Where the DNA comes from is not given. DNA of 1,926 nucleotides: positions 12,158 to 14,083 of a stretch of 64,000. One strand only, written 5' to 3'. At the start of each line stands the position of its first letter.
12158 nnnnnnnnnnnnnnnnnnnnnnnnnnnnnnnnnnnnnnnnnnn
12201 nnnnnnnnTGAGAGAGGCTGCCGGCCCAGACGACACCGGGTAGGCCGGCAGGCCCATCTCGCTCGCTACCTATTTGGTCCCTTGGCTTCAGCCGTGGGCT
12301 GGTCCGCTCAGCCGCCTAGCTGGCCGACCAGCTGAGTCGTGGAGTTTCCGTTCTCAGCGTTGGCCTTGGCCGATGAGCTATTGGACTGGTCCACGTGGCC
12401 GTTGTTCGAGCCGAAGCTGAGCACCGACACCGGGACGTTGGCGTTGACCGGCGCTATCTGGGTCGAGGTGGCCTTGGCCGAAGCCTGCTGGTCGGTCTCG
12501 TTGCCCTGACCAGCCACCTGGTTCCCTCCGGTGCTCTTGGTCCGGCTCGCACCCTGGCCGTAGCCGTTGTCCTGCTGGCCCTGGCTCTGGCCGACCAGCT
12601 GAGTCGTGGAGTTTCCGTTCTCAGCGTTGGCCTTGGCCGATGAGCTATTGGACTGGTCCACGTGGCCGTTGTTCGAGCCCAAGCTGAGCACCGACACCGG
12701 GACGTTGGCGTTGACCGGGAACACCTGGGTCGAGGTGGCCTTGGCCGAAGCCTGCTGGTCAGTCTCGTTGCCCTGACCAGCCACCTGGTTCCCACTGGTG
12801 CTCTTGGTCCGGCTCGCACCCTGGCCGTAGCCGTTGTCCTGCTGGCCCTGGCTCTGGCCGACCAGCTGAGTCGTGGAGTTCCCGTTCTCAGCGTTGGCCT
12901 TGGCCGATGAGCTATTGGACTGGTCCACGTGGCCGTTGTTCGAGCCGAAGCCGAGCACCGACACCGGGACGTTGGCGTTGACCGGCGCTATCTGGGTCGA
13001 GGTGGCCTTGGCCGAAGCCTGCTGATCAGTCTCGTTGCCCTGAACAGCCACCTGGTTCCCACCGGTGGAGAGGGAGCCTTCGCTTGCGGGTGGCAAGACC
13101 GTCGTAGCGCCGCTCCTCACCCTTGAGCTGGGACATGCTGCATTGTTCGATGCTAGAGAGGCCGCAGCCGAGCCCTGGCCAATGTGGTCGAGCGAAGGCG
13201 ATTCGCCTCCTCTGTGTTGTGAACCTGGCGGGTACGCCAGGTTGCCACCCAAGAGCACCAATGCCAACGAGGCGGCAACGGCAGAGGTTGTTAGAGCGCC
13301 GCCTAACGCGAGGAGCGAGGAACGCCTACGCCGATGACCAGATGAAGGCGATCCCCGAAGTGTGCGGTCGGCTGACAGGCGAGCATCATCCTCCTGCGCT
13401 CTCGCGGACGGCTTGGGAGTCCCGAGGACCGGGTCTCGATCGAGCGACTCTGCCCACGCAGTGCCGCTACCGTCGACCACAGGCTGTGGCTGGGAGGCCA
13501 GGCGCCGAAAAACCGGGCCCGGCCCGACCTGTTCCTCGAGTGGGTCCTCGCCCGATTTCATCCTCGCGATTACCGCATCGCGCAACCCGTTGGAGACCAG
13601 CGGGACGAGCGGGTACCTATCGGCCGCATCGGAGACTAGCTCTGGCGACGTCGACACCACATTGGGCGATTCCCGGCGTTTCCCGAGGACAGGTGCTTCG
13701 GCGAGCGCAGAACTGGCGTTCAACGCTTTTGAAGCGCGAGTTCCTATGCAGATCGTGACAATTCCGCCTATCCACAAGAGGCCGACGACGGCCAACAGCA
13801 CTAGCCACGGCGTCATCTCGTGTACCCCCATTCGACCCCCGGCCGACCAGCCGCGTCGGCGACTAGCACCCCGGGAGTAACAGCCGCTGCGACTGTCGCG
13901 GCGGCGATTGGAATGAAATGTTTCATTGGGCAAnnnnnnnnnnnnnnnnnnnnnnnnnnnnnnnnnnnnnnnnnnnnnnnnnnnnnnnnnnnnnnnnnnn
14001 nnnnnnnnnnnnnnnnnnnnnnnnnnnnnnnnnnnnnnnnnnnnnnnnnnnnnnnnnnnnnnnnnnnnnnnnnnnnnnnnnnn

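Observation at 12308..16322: Paired surface-repeat genes with chaplin/curlin-like Q/N/G/S-rich domains: candidate fibre or functional-amyloid locus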

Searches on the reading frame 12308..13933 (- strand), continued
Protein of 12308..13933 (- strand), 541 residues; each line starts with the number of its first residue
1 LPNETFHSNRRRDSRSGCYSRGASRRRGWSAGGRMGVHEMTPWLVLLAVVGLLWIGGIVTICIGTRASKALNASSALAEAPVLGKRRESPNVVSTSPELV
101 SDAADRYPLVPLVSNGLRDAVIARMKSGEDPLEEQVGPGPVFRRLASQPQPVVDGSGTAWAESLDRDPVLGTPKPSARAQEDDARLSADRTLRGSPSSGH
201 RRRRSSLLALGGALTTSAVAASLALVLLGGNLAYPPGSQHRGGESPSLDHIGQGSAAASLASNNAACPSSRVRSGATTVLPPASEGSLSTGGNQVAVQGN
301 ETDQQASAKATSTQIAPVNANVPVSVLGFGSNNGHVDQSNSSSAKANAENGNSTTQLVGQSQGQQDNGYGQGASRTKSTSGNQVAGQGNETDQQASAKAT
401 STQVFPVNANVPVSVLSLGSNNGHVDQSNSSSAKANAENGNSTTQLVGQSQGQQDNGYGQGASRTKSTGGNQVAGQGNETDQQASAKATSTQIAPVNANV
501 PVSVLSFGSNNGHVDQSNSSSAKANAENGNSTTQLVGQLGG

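Call 64: fold_search(model_id=the predicted structure, library=pdb)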
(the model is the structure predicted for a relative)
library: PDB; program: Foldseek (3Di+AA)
matches with E <= 10: 47; with E <= 0.001: 0
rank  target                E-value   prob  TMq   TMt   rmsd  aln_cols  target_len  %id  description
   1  5awf_E                1.0e-01  0.03  0.09  0.09  37.3       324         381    7  Crystal structure of SufB-SufC-SufD complex from Escherichia coli (released 2015-11-11)
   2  5awf_A                1.3e-01  0.06  0.13  0.14  36.7       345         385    7  Crystal structure of SufB-SufC-SufD complex from Escherichia coli (released 2015-11-11)
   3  1vh4_B                2.8e-01  0.02  0.07  0.08  36.3       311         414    6  Crystal structure of a stabilizer of iron transporter (released 2003-12-30)
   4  5awf_B                3.8e-01  0.03  0.12  0.12  37.9       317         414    6  Crystal structure of SufB-SufC-SufD complex from Escherichia coli (released 2015-11-11)
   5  2zu0_A                3.8e-01  0.02  0.10  0.10  37.9       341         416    7  Crystal structure of SufC-SufD complex involved in the iron-sulfur cluster biosynthesis (released 2009-03-10)
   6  9h78_B                4.2e-01  0.02  0.11  0.14  36.9       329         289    6  [FeS] cluster-loaded SMS complex from M. jannaschii (released 2025-06-04)
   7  9u4u_A                4.4e-01  0.04  0.10  0.20  25.1       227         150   10  Structure of the functional amyloid FapC from Pseudomonas sp.UK4 (released 2025-08-06)
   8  1vh4_A                5.2e-01  0.02  0.11  0.11  37.9       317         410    8  Crystal structure of a stabilizer of iron transporter (released 2003-12-30)
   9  8cpk_B                6.0e-01  0.00  0.05  0.06  37.4       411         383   10  Crystal structure of EtpA secretion domain from Enterotoxigenic Escherichia coli (released 2024-01-10)
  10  9ozl_A                6.0e-01  0.00  0.03  0.04  36.7       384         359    7  Crystal structure of the polysaccharide lyase RbmB from Vibrio cholerae (released 2026-03-11)
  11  9ozl_B                6.4e-01  0.00  0.05  0.05  35.3       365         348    7  Crystal structure of the polysaccharide lyase RbmB from Vibrio cholerae (released 2026-03-11)
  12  9ozd_A                7.1e-01  0.00  0.04  0.05  36.7       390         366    7  Crystal structure of the polysaccharide lyase RbmB from Vibrio cholerae bound to Vibrio Polysaccharide (released 2026-03-11)
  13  9ozl_C                7.4e-01  0.00  0.04  0.05  36.8       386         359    5  Crystal structure of the polysaccharide lyase RbmB from Vibrio cholerae (released 2026-03-11)
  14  5awg_F                1.1e+00  0.01  0.10  0.12  38.7       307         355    7  Crystal structure of Hg-bound SufB-SufC-SufD complex from Escherichia coli (released 2015-11-11)
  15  5awg_A                1.3e+00  0.01  0.05  0.06  35.1       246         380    7  Crystal structure of Hg-bound SufB-SufC-SufD complex from Escherichia coli (released 2015-11-11)
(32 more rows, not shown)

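Call 65: find_encoding_contigs(protein=P0011, flank=6000, max_places=2)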
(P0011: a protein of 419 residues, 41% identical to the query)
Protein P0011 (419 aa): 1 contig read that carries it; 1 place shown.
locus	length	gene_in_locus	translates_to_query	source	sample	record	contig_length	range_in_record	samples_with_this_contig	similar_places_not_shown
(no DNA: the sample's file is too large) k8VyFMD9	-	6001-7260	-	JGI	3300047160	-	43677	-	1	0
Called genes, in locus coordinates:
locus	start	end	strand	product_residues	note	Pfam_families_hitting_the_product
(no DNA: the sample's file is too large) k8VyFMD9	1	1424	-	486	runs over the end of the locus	PF00171:Aldedh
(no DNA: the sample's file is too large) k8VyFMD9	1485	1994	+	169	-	PF13238:AAA_18 (weak), PF13671:AAA_33, PF01202:SKI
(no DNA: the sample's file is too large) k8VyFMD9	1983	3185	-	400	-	PF04909:Amidohydro_2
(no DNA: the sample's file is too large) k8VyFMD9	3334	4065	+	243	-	-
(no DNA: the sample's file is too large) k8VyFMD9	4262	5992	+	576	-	-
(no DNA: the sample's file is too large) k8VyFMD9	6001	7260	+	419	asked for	-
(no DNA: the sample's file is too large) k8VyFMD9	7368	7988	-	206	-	PF00857:Isochorismatase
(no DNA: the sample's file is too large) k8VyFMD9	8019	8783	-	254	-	PF13350:Y_phosphatase3, PF22784:PTP-SAK (faint)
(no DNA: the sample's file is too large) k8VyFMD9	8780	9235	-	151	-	PF01451:LMWPc (weak)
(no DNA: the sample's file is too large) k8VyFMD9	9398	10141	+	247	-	PF00300:His_Phos_1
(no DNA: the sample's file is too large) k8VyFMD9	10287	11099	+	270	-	PF00561:Abhydrolase_1, PF12146:Hydrolase_4, PF12697:Abhydrolase_6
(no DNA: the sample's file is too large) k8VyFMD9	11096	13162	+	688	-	PF01757:Acyl_transf_3, PF19040:SGNH (weak), PF04311:DUF459 (weak)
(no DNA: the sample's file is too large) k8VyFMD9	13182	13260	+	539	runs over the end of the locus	PF00501:AMP-binding, PF13193:AMP-binding_C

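Call 66: find_encoding_contigs(protein=P0021, flank=6000, max_places=2)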
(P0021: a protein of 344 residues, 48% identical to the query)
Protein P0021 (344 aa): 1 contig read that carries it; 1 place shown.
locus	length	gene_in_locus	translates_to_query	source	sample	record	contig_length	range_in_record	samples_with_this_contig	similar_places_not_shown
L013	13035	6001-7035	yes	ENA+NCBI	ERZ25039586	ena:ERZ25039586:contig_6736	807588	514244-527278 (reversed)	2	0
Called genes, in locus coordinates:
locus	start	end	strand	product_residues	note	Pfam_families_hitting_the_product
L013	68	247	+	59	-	-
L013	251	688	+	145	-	PF01850:PIN, PF13470:PIN_3 (weak)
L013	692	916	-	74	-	-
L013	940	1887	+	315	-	PF02423:OCD_Mu_crystall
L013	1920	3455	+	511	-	PF11832:DUF3352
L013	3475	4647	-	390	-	PF04542:Sigma70_r2, PF04539:Sigma70_r3 (weak), PF04545:Sigma70_r4, PF08281:Sigma70_r4_2 (weak), PF05534:HicB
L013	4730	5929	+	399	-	-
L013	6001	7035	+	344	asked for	-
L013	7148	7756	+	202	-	-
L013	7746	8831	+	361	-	-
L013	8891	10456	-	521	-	PF01039:Carboxyl_trans, PF03255:ACCA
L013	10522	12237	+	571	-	PF01946:Thi4 (weak), PF07992:Pyr_redox_2, PF12831:FAD_oxidored, PF13738:Pyr_redox_3, PF00070:Pyr_redox (weak)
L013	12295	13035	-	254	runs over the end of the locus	-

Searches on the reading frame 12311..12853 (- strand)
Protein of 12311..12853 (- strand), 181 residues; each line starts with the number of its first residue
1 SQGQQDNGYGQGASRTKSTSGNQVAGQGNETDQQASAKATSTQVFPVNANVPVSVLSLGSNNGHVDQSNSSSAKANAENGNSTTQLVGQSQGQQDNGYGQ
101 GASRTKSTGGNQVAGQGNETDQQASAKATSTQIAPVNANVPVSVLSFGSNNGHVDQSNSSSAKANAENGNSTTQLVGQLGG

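Call 75: find_related_loci(query=window:12311-12853:-, collection=metagenome_contigs, flank=5000)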
Query window:12311-12853:- (181 aa) in metagenome_contigs; peptide patterns used: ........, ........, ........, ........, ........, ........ (x = any residue, [..] = any of these).
164 stretches matched a pattern, but none encodes a relative of the query by tblastn (E <= 1e-3).

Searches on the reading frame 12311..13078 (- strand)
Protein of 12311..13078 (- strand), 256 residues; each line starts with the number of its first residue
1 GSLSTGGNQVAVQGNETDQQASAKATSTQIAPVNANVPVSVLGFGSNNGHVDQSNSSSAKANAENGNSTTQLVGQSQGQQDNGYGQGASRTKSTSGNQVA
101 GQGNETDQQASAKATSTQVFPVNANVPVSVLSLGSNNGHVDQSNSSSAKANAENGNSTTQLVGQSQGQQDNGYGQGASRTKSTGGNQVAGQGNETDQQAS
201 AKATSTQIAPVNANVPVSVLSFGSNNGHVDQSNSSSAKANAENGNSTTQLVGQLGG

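Call 18: search_protein_families(library=pfam, alignment_id=A1, max_evalue=10)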
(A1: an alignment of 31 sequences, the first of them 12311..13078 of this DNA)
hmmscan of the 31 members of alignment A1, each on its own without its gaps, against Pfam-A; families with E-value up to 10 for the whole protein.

A. member 1, window:12311-13078:- (256 aa): 6 families
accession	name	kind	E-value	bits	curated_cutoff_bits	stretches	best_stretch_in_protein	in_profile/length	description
PF12914.13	SH3_7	-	0.00015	22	21.3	2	19-40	3-24/47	SH3 domain of SH3b2 type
PF23122.1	C2_ITFG1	-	0.00016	22.2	27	2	11-77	14-81/100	ITFG1, C2 domain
PF13829.11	DUF4191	-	0.016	15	30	0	188-230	125-167/219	Domain of unknown function (DUF4191)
PF12207.13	DUF3600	-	0.11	12.8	26.5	0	219-240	59-80/160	Domain of unknown function (DUF3600)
PF16197.11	KAsynt_C_assoc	-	1.4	9.8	33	1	35-77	25-67/111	Ketoacyl-synthetase C-terminal extension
PF06231.16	DUF1010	-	1.7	9.6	25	0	29-48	33-51/66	Protein of unknown function (DUF1010)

B. families by the number of members that match (of 31 scanned): 49 families (the first 25 are shown)
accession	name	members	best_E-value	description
PF16027.10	DUF4786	12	0.064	Domain of unknown function (DUF4786)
PF11720.13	Inhibitor_I78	6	0.0024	Peptidase inhibitor I78 family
PF01353.27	GFP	4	0.00054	Green fluorescent protein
PF12914.13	SH3_7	3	0.00015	SH3 domain of SH3b2 type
PF15355.11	Chisel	2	8.4e-06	Stretch-responsive small skeletal muscle X protein, Chisel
PF17347.7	DUF5377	2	0.01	Family of unknown function (DUF5377)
PF25117.1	Agd3_C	2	0.023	Agd3 C-terminal domain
PF09086.16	DUF1924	2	0.035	Domain of unknown function (DUF1924)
PF24223.1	MrpH_C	2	0.035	Fimbrial adhesin MrpH C-terminal domain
PF05902.18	4_1_CTD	2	0.087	4.1 protein C-terminal domain (CTD)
PF23122.1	C2_ITFG1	1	0.00016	ITFG1, C2 domain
PF04324.20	Fer2_BFD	1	0.002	BFD-like [2Fe-2S] binding domain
PF00370.27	FGGY_N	1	0.0055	FGGY family of carbohydrate kinases, N-terminal domain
PF17520.7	DUF5445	1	0.0056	Family of unknown function (DUF5445)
PF11213.13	DUF3006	1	0.0068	Protein of unknown function (DUF3006)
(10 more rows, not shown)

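Call 25: predict_structure(alignment_id=A1)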
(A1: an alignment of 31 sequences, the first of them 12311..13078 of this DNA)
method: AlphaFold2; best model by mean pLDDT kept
length: 256 residues; sequences in the alignment: 31
mean_pLDDT: 69.5   pTM: 0.62
mean pLDDT of the five models: 69.5, 43.4, 42.6, 40.5, 40.0
residues with pLDDT >= 90: 2; 70-90: 127; 50-70: 108; < 50: 19
segments of 3 or more residues with pLDDT < 50: 1-4, 251-256
pLDDT, mean of each block of 10 residues (from residue 1): 49 68 85 81 67 84 69 53 54 60 76 88 81 69 84 68 52 52 60 76 87 79 70 83 59 45
secondary structure, 60 per line:
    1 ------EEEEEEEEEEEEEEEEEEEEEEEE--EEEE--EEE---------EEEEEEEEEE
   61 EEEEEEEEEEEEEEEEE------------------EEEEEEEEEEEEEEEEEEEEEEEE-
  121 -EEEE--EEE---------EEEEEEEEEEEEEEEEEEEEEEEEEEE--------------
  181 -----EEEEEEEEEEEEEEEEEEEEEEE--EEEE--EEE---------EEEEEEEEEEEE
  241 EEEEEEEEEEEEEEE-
elements in order: E7-30 E33-36 E39-41 E51-77 E96-119 E122-125 E128-130 E140-166 E186-208 E211-214 E217-219 E229-255

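Call 30: fold_search(model_id=the predicted structure, library=pdb)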
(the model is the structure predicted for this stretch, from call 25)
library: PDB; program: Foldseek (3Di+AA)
matches with E <= 10: 48; with E <= 0.001: 1
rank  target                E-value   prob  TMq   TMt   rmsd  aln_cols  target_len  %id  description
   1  9u4u_A                3.3e-05  0.95  0.13  0.19  28.6       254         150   11  Structure of the functional amyloid FapC from Pseudomonas sp.UK4 (released 2025-08-06)
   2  5awg_B                7.5e-02  0.03  0.08  0.06  36.9       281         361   10  Crystal structure of Hg-bound SufB-SufC-SufD complex from Escherichia coli (released 2015-11-11)
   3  9h78_B                8.3e-02  0.02  0.07  0.06  36.3       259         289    8  [FeS] cluster-loaded SMS complex from M. jannaschii (released 2025-06-04)
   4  5awf_B                9.7e-02  0.03  0.08  0.05  36.2       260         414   11  Crystal structure of SufB-SufC-SufD complex from Escherichia coli (released 2015-11-11)
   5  1vh4_B                1.1e-01  0.01  0.07  0.05  34.6       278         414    8  Crystal structure of a stabilizer of iron transporter (released 2003-12-30)
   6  5awf_E                4.7e-01  0.01  0.07  0.05  32.1       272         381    7  Crystal structure of SufB-SufC-SufD complex from Escherichia coli (released 2015-11-11)
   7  2zu0_A                5.2e-01  0.01  0.07  0.05  35.3       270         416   10  Crystal structure of SufC-SufD complex involved in the iron-sulfur cluster biosynthesis (released 2009-03-10)
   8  2zu0_B                7.9e-01  0.01  0.06  0.04  38.9       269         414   10  Crystal structure of SufC-SufD complex involved in the iron-sulfur cluster biosynthesis (released 2009-03-10)
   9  5awg_A                1.0e+00  0.01  0.08  0.06  35.2       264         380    7  Crystal structure of Hg-bound SufB-SufC-SufD complex from Escherichia coli (released 2015-11-11)
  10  5awg_F                1.3e+00  0.01  0.08  0.06  34.8       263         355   10  Crystal structure of Hg-bound SufB-SufC-SufD complex from Escherichia coli (released 2015-11-11)
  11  5awf_A                1.3e+00  0.01  0.07  0.05  36.7       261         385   10  Crystal structure of SufB-SufC-SufD complex from Escherichia coli (released 2015-11-11)
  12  6q0p                  2.1e+00  0.01  0.07  0.08  38.1       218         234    7  P. mirabilis hemolysin A mutant - Y134S (released 2020-08-05)
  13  8enq_A                2.2e+00  0.01  0.05  0.11  34.6       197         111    6  E. coli CsgA fibril (218-pixel box size) (released 2023-10-04)
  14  6fm2_B                2.2e+00  0.01  0.06  0.09  35.8       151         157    7  CARP domain of mouse cyclase-associated protein 1 (CAP1) bound to ADP-actin (released 2018-05-16)
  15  4w8r                  2.5e+00  0.01  0.07  0.08  39.5       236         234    8  Crystal structure of hemolysin A Y134F from P. mirabilis at 1.5 Angstroms resolution (released 2015-10-07)
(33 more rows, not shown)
